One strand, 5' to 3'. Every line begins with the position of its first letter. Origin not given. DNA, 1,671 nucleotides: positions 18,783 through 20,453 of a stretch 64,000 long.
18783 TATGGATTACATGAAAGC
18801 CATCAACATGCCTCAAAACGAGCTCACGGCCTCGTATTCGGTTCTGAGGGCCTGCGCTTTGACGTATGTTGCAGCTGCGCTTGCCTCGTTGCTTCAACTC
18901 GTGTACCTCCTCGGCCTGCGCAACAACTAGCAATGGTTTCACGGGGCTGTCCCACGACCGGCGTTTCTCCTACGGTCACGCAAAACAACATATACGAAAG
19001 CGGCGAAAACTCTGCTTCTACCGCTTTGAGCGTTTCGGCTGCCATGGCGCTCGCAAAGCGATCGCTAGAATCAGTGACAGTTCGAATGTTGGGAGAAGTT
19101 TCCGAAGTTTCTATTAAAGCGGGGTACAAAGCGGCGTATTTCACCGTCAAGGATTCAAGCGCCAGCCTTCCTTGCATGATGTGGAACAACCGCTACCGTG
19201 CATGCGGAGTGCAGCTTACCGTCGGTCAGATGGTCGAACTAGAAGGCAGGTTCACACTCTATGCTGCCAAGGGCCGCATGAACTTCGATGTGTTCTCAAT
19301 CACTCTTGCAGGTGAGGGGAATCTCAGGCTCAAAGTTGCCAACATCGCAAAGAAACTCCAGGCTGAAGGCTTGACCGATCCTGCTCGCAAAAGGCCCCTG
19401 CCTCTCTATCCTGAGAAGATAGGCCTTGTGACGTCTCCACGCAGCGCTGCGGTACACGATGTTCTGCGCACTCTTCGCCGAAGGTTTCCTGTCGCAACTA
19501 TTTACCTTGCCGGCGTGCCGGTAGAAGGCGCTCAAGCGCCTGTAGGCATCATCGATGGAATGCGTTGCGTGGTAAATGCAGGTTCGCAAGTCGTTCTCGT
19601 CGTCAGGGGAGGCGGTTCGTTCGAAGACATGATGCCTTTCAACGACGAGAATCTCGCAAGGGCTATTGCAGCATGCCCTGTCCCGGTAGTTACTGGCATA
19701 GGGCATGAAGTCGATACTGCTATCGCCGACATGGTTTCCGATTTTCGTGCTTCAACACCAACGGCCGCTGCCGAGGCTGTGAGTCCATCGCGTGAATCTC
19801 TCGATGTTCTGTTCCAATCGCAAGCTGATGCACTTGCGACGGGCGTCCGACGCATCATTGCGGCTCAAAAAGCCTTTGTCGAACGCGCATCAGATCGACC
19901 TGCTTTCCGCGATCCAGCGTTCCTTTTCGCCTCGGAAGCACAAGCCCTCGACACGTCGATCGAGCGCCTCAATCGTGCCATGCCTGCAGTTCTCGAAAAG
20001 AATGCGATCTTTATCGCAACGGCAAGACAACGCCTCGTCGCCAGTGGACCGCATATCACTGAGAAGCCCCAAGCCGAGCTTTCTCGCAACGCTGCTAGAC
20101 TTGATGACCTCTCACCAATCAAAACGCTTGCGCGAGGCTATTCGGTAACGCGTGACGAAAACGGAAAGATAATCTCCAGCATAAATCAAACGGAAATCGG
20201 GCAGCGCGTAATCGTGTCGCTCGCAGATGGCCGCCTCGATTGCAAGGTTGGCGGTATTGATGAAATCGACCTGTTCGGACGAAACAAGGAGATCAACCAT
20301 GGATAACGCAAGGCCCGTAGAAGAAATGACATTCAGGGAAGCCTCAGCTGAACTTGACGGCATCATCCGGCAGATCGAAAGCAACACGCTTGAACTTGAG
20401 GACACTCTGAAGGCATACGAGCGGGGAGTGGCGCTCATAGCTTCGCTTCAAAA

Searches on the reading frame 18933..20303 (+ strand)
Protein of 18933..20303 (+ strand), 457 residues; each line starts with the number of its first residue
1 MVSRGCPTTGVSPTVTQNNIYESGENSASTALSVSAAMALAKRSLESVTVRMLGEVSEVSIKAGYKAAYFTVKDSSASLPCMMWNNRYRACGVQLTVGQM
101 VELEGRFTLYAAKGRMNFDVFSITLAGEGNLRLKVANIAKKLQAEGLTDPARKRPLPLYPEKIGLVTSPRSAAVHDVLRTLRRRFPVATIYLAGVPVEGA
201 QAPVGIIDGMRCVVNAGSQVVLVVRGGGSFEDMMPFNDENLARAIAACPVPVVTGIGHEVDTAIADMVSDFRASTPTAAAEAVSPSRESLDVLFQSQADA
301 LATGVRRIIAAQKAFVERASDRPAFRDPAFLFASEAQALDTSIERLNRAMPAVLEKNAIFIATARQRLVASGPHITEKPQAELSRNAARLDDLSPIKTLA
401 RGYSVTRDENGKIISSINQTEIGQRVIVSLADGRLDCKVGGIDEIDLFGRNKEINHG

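Call 35: search_protein_families(library=pfam, proteins=[window:18933-20303:+], max_evalue=0.0001)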
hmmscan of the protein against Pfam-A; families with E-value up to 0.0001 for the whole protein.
window:18933-20303:+ (457 aa): 3 families
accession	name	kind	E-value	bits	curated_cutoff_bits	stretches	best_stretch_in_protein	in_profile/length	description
PF02601.20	Exonuc_VII_L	-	1.4e-79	268.3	35.9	1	148-438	2-315/315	Exonuclease VII, large subunit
PF13742.12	tRNA_anti_2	-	1.8e-14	54.2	27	1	33-123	2-94/95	OB-fold nucleic acid binding domain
PF01336.31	tRNA_anti-codon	-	1.5e-07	31.7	27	1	50-124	1-73/75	OB-fold nucleic acid binding domain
